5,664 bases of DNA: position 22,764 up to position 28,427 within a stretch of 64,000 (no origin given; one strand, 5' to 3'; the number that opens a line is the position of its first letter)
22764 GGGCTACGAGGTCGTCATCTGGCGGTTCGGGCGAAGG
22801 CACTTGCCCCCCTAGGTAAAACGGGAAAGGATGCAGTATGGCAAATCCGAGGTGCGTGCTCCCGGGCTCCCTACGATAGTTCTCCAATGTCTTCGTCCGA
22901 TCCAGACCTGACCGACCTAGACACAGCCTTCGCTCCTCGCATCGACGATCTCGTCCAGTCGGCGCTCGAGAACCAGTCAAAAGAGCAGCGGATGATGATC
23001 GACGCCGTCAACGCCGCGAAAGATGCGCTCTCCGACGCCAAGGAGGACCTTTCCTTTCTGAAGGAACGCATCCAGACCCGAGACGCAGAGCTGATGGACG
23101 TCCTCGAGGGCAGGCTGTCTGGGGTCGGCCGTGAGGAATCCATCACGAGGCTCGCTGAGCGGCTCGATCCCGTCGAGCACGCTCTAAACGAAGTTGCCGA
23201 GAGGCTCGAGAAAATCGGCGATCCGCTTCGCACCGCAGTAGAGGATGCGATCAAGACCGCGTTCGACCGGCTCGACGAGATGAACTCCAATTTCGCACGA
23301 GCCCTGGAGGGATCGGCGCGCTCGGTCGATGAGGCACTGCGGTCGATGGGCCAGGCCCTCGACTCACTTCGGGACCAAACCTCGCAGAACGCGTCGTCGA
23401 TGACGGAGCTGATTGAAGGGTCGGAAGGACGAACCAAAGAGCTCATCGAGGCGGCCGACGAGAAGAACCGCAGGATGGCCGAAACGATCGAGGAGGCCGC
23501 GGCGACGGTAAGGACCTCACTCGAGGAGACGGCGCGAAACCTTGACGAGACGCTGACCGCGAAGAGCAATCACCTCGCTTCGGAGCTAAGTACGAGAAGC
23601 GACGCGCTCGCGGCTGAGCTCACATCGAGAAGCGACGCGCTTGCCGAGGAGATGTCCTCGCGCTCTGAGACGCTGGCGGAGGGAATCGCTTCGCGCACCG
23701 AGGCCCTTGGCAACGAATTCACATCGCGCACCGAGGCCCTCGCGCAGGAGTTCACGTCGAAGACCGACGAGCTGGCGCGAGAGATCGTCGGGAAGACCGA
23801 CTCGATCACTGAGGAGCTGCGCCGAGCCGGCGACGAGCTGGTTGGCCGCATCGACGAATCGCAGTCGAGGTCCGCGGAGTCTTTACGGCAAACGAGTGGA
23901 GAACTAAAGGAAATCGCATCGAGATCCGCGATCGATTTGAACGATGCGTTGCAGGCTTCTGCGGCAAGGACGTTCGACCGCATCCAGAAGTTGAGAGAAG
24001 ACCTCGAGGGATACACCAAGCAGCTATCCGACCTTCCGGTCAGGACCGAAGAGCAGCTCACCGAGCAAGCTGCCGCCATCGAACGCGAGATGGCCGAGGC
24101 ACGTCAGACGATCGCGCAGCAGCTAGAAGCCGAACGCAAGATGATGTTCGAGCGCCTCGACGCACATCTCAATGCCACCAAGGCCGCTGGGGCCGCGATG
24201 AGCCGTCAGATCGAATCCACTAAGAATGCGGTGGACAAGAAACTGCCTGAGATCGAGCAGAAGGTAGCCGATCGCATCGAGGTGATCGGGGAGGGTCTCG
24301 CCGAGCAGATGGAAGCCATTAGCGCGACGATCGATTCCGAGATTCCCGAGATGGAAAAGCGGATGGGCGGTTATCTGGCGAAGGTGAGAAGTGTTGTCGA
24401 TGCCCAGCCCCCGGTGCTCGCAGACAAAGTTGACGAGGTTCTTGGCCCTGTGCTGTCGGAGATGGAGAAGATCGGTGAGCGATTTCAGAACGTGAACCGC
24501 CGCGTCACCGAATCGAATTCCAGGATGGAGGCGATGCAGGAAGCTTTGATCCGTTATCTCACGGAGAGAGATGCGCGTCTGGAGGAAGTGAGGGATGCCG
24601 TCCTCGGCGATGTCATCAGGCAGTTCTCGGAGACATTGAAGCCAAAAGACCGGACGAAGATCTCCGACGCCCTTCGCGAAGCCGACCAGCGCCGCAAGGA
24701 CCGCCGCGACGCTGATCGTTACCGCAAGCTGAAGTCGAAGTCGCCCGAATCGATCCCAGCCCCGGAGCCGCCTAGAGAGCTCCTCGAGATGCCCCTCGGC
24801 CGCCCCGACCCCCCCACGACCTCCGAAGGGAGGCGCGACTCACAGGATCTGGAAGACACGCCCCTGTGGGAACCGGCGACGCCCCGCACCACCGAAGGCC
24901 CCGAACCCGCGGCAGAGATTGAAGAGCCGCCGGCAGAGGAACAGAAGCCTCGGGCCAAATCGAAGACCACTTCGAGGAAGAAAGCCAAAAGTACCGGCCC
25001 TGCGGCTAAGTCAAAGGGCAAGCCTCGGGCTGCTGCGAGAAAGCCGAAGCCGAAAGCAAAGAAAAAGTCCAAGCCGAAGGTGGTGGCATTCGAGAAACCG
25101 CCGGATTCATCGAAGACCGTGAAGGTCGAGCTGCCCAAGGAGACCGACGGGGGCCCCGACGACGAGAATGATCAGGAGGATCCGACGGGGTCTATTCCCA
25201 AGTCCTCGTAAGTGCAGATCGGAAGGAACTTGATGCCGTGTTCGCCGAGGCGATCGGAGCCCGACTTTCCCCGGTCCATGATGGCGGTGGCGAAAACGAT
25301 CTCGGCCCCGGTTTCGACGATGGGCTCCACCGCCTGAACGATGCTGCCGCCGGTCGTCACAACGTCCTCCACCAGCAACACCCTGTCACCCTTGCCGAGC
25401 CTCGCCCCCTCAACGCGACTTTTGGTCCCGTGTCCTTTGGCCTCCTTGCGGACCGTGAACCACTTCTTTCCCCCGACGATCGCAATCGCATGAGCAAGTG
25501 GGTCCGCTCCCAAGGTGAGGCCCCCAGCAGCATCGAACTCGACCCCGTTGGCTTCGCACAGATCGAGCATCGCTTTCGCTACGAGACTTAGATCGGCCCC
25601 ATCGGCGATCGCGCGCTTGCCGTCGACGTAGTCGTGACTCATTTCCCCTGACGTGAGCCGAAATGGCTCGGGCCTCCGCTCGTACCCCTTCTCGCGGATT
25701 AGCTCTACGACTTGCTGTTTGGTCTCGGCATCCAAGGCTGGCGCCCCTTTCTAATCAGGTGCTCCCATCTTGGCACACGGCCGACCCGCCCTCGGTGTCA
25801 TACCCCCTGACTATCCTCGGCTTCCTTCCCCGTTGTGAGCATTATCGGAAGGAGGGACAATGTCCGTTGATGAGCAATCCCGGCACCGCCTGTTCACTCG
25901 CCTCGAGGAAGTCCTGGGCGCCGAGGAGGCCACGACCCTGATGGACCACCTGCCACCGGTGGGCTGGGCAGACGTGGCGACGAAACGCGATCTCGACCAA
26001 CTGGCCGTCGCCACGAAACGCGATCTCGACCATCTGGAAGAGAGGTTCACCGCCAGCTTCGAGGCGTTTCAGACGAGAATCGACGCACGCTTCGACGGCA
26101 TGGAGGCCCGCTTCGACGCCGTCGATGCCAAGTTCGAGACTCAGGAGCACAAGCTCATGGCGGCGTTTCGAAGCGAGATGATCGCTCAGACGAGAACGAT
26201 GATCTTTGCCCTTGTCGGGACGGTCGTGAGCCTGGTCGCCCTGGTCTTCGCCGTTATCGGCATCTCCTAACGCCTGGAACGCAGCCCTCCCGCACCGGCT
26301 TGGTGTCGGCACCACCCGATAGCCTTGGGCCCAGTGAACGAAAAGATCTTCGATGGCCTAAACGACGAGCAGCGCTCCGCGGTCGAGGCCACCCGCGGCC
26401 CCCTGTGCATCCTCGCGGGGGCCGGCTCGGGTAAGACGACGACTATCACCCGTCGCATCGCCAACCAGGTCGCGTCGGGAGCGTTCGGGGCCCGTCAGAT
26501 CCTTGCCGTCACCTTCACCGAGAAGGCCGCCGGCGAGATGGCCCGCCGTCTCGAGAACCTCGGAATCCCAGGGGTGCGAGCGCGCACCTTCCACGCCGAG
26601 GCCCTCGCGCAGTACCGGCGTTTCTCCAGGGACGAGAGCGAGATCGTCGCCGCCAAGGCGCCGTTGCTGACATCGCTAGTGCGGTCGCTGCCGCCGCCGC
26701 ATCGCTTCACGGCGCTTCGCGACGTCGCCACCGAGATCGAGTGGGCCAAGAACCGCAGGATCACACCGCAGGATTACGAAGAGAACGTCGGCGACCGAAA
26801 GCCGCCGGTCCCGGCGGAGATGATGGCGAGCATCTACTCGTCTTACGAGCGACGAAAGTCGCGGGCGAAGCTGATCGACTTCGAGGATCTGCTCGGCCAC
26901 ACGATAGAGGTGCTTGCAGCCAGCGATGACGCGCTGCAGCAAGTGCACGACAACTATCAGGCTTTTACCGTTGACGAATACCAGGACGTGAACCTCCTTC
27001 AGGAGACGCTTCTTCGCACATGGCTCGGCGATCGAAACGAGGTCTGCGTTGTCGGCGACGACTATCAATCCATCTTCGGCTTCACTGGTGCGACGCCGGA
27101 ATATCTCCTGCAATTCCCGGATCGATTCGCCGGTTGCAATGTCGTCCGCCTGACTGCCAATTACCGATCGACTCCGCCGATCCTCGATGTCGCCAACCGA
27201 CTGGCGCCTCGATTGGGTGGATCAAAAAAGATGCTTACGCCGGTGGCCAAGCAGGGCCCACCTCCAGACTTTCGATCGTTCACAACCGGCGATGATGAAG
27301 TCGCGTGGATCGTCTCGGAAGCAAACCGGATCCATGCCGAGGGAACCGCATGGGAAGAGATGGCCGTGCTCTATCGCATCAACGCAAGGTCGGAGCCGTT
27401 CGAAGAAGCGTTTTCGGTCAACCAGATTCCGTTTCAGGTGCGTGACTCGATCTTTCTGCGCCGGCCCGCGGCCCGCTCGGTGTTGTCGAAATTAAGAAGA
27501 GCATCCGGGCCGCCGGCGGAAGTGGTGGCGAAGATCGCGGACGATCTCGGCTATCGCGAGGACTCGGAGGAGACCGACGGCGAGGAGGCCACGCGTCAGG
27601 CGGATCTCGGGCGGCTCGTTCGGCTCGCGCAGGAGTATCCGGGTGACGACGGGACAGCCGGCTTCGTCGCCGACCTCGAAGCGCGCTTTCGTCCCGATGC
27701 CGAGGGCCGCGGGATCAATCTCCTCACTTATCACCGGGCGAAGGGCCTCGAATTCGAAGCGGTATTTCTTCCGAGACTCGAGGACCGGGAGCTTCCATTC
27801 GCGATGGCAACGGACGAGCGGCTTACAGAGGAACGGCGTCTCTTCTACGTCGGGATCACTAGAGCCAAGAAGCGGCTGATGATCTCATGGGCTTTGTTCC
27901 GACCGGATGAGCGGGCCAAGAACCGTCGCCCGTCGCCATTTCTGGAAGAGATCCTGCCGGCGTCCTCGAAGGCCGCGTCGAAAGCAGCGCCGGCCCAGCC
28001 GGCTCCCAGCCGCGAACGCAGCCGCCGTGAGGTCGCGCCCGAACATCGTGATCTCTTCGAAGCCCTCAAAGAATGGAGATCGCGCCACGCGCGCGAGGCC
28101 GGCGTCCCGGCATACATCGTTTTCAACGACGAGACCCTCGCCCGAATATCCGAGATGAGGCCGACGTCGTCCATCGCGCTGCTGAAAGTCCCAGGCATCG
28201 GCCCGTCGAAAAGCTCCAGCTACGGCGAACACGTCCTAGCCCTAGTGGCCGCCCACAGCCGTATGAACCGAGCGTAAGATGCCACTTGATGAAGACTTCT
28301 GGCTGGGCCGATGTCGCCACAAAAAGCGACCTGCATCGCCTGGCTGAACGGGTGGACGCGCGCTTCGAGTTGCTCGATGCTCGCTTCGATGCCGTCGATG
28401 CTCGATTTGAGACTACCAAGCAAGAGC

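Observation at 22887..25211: Large coiled-coil protein with 8 perfect-length 11-residue repeats and an HBHA/histone-H1-like lysine-rich tail, divergent from an ECF sigma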

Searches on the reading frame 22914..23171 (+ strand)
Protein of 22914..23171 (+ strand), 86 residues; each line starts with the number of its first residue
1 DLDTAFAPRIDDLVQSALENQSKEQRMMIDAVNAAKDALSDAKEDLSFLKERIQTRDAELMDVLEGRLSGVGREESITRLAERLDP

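Call 92: search_solved_structures(query=A8, max_evalue=10)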
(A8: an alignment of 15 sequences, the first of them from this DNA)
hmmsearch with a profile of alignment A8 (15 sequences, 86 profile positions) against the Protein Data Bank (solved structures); distinct sequences matched with E-value up to 10: 29.
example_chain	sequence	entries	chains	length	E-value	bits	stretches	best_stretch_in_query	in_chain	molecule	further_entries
6ah6_A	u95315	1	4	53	0.18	15.1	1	36-65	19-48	Coronin-like protein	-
2wpr_A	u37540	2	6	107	0.21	14.9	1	33-65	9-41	TRIMERIC AUTOTRANSPORTER ADHESIN FRAGMENT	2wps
3r2p_A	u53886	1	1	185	0.24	14.7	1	30-85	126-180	Apolipoprotein A-I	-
1av1_A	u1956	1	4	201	0.25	14.7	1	30-85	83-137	APOLIPOPROTEIN A-I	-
6pts_A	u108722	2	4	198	0.25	14.6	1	30-85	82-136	Apolipoprotein A-I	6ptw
4v6m_A0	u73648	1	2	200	0.26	14.6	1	30-85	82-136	Apolipoprotein A-I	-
7kjr_C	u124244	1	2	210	0.26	14.6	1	30-85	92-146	Apolipoprotein A-I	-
1nkw_F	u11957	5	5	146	0.26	14.6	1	31-78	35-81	50S ribosomal protein L9 | ribosomal protein L9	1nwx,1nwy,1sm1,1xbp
8eqs_C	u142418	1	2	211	0.26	14.6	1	30-85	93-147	Apolipoprotein A-I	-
2msc_A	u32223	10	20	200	0.26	14.6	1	30-85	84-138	Apolipoprotein A-I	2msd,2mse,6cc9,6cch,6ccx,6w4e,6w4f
6clz_B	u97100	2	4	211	0.3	14.4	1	30-85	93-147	Apolipoprotein A-I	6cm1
3k2s_A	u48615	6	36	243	0.38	14.1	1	30-85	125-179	Apolipoprotein A-I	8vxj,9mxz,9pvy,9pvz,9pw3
1ybz_A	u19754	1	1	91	0.44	13.9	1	43-83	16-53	chorismate mutase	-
6qld_Z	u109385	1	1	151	0.45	13.8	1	38-70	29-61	Inner kinetochore subunit NKP2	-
10dq_Z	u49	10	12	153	0.45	13.8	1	38-69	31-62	Inner kinetochore subunit NKP2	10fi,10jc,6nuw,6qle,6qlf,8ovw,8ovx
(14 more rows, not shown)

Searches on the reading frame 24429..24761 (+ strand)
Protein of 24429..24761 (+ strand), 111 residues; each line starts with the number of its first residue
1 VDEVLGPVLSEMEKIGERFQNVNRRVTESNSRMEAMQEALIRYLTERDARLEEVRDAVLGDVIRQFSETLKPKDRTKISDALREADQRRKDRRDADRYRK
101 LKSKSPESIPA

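Call 28: find_related_loci(query=A3, collection=genome_contigs, flank=8000)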
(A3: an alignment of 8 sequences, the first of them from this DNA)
Query A3 (101 aa) in genome_contigs; peptide patterns used: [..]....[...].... (x = any residue, [..] = any of these).
10 stretches matched a pattern; 1 encode a relative of the query (tblastn E <= 1e-3); 1 distinct loci.
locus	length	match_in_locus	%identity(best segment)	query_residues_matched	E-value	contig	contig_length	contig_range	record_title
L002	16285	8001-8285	51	2-96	3e-29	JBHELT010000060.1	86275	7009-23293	MAG: Actinomycetota bacterium isolate S2_bin.28.orig S2_k141_4422463, whole genome shotgun sequence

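Call 30: find_related_loci(query=A3, collection=metagenome_contigs, flank=6000)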
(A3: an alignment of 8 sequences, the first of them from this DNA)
Query A3 (101 aa) in metagenome_contigs; peptide patterns used: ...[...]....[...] (x = any residue, [..] = any of these).
58 stretches matched a pattern; 1 encode a relative of the query (tblastn E <= 1e-3); 1 distinct loci.
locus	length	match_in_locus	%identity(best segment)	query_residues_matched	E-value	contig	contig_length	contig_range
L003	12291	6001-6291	53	2-98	5e-34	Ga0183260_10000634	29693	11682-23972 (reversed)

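Call 31: search_protein_families(library=pfam, proteins=[L002:1991-2617:-, L002:2661-3374:-, L002:3371-4303:-, L002:4325-6661:+, L002:6693-8762:+, L002:8800-11970:+, L002:11883-13355:+, L002:13763-15052:+, L002:1062-1994:+], max_evalue=0.001)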
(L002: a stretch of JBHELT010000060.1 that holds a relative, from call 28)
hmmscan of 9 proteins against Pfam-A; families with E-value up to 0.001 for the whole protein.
L002:1991-2617:- (208 aa): 1 family
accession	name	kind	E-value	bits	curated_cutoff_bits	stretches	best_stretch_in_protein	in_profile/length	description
PF11303.13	DUF3105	-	5.4e-17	62.5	25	1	91-196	10-118/130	Protein of unknown function (DUF3105)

L002:2661-3374:- (237 aa): 1 family
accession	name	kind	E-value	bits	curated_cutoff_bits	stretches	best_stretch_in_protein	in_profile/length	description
PF01996.21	F420_ligase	-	4.4e-60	203.3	25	1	14-214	4-218/218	F420-0:Gamma-glutamyl ligase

L002:3371-4303:- (310 aa): 1 family
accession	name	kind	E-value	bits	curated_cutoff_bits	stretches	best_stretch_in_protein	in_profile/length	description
PF01933.23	CofD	-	4.6e-48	164.3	30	1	6-278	1-259/290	2-phospho-L-lactate transferase CofD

L002:4325-6661:+ (778 aa): 2 families
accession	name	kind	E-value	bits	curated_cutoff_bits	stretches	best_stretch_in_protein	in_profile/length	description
PF04055.27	Radical_SAM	-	2.5e-24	86.7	29.5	2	464-629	1-153/166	Radical SAM superfamily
PF19288.4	CofH_C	-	6.8e-17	61.9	27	1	651-741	3-92/125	CofH/MqnC C-terminal region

L002:6693-8762:+ (689 aa): 1 family
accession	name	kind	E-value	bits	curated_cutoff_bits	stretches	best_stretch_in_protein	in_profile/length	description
PF07889.17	DUF1664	-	0.00063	20.2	34.6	0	383-457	48-118/124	Protein of unknown function (DUF1664)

L002:8800-11970:+ (1056 aa): 3 families
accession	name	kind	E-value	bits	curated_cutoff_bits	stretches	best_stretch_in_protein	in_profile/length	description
PF13641.12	Glyco_tranf_2_3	-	1.3e-20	74.9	27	1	10-230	1-213/230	Glycosyltransferase like family 2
PF00535.33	Glycos_transf_2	-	1.7e-13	51.3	23.3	1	15-184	3-164/168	Glycosyl transferase family 2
PF13632.12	Glyco_trans_2_3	-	1.4e-06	28.8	27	1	94-280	2-186/198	Glycosyl transferase family group 2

L002:11883-13355:+ (490 aa): 2 families
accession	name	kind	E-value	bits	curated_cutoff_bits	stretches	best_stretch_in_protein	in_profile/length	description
PF18986.5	DUF5719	-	1.1e-27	97.5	26.2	2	141-267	21-148/319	Family of unknown function (DUF5719)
PF07100.16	ASRT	-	0.00088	19.7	25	0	279-343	4-75/119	Anabaena sensory rhodopsin transducer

L002:13763-15052:+ (429 aa): 2 families
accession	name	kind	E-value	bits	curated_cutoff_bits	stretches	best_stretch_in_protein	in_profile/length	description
PF03734.19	YkuD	-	2.1e-27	97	23.4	1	245-375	2-146/146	L,D-transpeptidase catalytic domain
PF12229.13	PG_binding_4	-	3.6e-11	43.7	22.1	1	115-223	4-111/117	Putative peptidoglycan binding domain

L002:1062-1994:+ (310 aa): 6 families
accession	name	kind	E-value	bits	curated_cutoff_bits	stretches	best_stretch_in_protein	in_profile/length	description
PF01370.27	Epimerase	-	2.4e-58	197.8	20.9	1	3-239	1-240/240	NAD dependent epimerase/dehydratase family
PF16363.11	GDP_Man_Dehyd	-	1.2e-52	179.9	27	1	4-301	1-331/332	GDP-mannose 4,6 dehydratase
PF01073.25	3Beta_HSD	-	3.3e-15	56.3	22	1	4-233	1-234/280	3-beta hydroxysteroid dehydrogenase/isomerase family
PF04321.23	RmlD_sub_bind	-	9.6e-13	48.3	27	1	1-163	1-143/287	RmlD substrate binding domain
PF07993.18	NAD_binding_4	-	1.8e-10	40.9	20.1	1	70-181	90-210/258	Male sterility protein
PF02719.21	Polysacc_synt_2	-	3.1e-10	40.1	20.2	1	4-114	2-124/293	Polysaccharide biosynthesis protein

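Call 34: search_solved_structures(query=A3, max_evalue=1)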
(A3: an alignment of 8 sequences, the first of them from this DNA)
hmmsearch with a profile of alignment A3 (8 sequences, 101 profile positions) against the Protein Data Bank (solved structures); distinct sequences matched with E-value up to 1: 2.
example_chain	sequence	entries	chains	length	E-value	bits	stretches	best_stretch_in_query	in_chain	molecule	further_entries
6yrl_A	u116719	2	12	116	0.19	15.3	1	14-90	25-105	Centriole protein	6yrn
9m08_C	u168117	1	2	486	0.46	14.1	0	5-32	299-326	histidine kinase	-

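Call 49: find_homologous_proteins(query=A5, max_evalue=0.00001)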
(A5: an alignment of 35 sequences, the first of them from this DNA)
Query A5 (35 sequences) (111 aa, profile of the alignment): 5 proteins with E <= 0.00001 among 8000 candidates.
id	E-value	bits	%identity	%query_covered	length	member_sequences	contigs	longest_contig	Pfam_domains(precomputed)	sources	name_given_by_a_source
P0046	1.4e-27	114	44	68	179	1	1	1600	-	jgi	jgi:hypothetical protein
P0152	1.2e-20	92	40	61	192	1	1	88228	-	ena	-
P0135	1.3e-18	85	31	84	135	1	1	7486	-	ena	-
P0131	3.0e-15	74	47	32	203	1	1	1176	-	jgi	jgi:hypothetical protein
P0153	2.5e-8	52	40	60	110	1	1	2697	-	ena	-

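Call 53: find_encoding_contigs(protein=P0152, flank=8000, max_places=2)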
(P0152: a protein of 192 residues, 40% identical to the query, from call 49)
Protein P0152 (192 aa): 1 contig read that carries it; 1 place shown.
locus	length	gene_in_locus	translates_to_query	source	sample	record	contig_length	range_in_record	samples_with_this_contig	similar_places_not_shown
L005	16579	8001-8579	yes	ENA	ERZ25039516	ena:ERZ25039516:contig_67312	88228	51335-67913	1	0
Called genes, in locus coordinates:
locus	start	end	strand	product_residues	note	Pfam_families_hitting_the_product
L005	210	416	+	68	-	-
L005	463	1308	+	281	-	PF00501:AMP-binding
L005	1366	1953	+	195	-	-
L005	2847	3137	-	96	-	-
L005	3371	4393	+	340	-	PF00534:Glycos_transf_1, PF13524:Glyco_trans_1_2, PF13692:Glyco_trans_1_4, PF20706:GT4-conflict (weak), PF00483:NTP_transferase, PF12804:NTP_transf_3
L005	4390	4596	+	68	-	-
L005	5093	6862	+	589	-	-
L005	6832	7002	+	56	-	-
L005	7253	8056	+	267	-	PF01442:Apolipoprotein (faint), PF04108:ATG17_like (weak)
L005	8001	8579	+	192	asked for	-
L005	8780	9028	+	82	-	PF02467:Whib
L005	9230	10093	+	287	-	-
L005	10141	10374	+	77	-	-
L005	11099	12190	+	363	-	-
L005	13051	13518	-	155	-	-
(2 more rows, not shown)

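Call 93: search_solved_structures(query=A5, max_evalue=10)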
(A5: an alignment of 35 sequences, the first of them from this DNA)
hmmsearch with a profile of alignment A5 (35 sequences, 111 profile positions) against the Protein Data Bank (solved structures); distinct sequences matched with E-value up to 10: 14.
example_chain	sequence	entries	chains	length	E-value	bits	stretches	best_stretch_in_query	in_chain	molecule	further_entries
9yoi_D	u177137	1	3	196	0.096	16.1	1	3-82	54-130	Hemagglutinin HA2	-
6d74_A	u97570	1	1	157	0.12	15.7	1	13-101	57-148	Mixed lineage kinase domain-like protein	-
6zvo_A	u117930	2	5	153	0.12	15.7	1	13-100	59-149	Mixed lineage kinase domain-like protein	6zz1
6zle_A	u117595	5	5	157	0.14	15.6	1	13-101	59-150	Mixed lineage kinase domain-like protein | Mixed lineage kinase domain-like protein,Mixed lineage kinase domain-like protein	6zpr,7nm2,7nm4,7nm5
6ux8_A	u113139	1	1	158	0.14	15.5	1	13-101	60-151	Mixed lineage kinase domain-like protein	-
2ras_A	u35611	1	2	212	0.14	15.5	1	8-72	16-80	Transcriptional regulator, TetR family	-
2msv_A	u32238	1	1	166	0.16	15.3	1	13-101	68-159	Mixed lineage kinase domain-like protein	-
2fd5_A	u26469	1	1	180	0.24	14.8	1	44-95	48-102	transcriptional regulator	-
6mjp_A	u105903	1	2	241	0.45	13.9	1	35-68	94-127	ABC transporter ATP-binding protein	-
3vjf_A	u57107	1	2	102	0.54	13.7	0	3-40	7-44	WA20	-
7zr2_A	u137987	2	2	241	2.2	11.7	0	6-40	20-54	Spike protein S2',Chimeric protein mimic of SARS-CoV-2 Spike HR1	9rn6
7y9n_A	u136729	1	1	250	2.9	11.3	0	3-40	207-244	Spike protein S2',5HB-H2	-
9dkk_D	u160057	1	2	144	6.7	10.1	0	57-95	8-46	Miniprotein cb3_GGGSGGGS_SB175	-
8a3k_UNK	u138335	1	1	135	7.4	10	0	3-40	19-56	sc-apCC-4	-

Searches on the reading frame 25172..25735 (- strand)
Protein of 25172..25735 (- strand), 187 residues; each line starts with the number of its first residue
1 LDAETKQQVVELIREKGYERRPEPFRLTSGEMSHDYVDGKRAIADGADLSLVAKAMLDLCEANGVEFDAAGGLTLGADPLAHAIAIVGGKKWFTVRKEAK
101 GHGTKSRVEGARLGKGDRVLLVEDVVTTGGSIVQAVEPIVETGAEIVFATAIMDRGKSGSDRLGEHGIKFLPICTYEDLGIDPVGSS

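Call 6: search_protein_families(library=pfam, proteins=[window:25172-25735:-], max_evalue=0.1)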
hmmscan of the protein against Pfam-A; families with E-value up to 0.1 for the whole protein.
window:25172-25735:- (187 aa): 2 families
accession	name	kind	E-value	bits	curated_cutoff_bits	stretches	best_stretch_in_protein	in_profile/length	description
PF00156.33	Pribosyltran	-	2.2e-07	30.8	26.3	1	83-158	46-129/158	Phosphoribosyl transferase domain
PF14681.12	UPRTase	-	0.00029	20.8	27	1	115-153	119-160/206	Uracil phosphoribosyltransferase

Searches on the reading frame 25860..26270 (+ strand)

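Call 6: search_protein_families(library=pfam, proteins=[window:25860-26270:+], max_evalue=0.1)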
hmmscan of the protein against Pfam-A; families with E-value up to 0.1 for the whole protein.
window:25860-26270:+ (136 aa): 4 families
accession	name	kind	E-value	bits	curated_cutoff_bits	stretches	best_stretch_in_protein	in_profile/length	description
PF07798.16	CCDC90-like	-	0.0012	19.2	33.5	1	41-129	84-172/175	Coiled-coil domain-containing protein 90-like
PF13851.11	GAS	-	0.022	14.6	32.3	1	44-110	110-176/200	Growth-arrest specific micro-tubule binding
PF07889.17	DUF1664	-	0.026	15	34.6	1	46-106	29-88/124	Protein of unknown function (DUF1664)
PF10779.14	XhlA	-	0.095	13.3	34.7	0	72-129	7-63/67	Haemolysin XhlA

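Call 7: search_protein_families(library=ncbifam, proteins=[window:25860-26270:+], max_evalue=0.1)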
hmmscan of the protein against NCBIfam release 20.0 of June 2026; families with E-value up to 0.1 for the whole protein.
window:25860-26270:+ (136 aa): 1 family
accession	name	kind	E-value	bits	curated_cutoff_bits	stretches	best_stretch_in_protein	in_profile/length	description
NF058618.1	transduce_GlnX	subfamily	0.032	13.4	250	1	68-135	337-405/413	GlnX family signal transduction membrane protein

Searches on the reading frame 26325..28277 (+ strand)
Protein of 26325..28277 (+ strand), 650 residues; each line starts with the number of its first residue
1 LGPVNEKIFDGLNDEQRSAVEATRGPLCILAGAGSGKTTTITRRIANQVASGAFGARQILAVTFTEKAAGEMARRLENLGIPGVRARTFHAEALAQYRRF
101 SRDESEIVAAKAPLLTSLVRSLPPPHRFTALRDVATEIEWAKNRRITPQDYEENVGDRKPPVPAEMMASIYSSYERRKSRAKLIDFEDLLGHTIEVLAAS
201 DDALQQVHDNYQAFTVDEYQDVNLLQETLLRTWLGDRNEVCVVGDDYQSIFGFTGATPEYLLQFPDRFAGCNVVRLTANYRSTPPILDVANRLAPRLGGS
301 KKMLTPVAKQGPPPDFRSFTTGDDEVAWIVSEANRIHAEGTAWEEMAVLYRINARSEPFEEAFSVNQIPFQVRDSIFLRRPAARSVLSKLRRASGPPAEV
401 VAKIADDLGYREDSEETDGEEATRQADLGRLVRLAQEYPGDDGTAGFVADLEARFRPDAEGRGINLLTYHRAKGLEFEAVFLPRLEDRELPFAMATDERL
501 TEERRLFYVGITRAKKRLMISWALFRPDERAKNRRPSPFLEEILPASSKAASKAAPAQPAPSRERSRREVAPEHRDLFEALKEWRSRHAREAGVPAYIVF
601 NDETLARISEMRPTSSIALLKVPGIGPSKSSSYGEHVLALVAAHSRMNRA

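Call 20: search_protein_families(library=pfam, proteins=[window:26325-28277:+], max_evalue=0.001)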
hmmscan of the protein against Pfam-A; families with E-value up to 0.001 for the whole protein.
window:26325-28277:+ (650 aa): 7 families
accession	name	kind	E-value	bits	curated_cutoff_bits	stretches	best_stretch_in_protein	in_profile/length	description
PF00580.27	UvrD-helicase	-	1.3e-54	186.2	23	1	12-268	1-270/271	UvrD/REP helicase N-terminal domain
PF13361.12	UvrD_C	-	2.3e-42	146.1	25.6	2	462-523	285-348/350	UvrD-like helicase C-terminal domain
PF13245.12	AAA_19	-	6e-23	81.9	25.1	1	16-253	1-133/134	AAA domain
PF00570.28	HRDC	-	9.5e-20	70.8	23.8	1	575-641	2-68/68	HRDC domain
PF13538.12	UvrD_C_2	-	2.1e-10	40.7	27.4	1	466-520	4-51/52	UvrD-like helicase C-terminal domain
PF01443.25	Viral_helicase1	-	3e-07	30.9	21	1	462-520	175-226/228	Viral superfamily 1 RNA helicase core domain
PF13604.12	AAA_30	-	8.8e-07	29.3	27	1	12-77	2-67/191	AAA domain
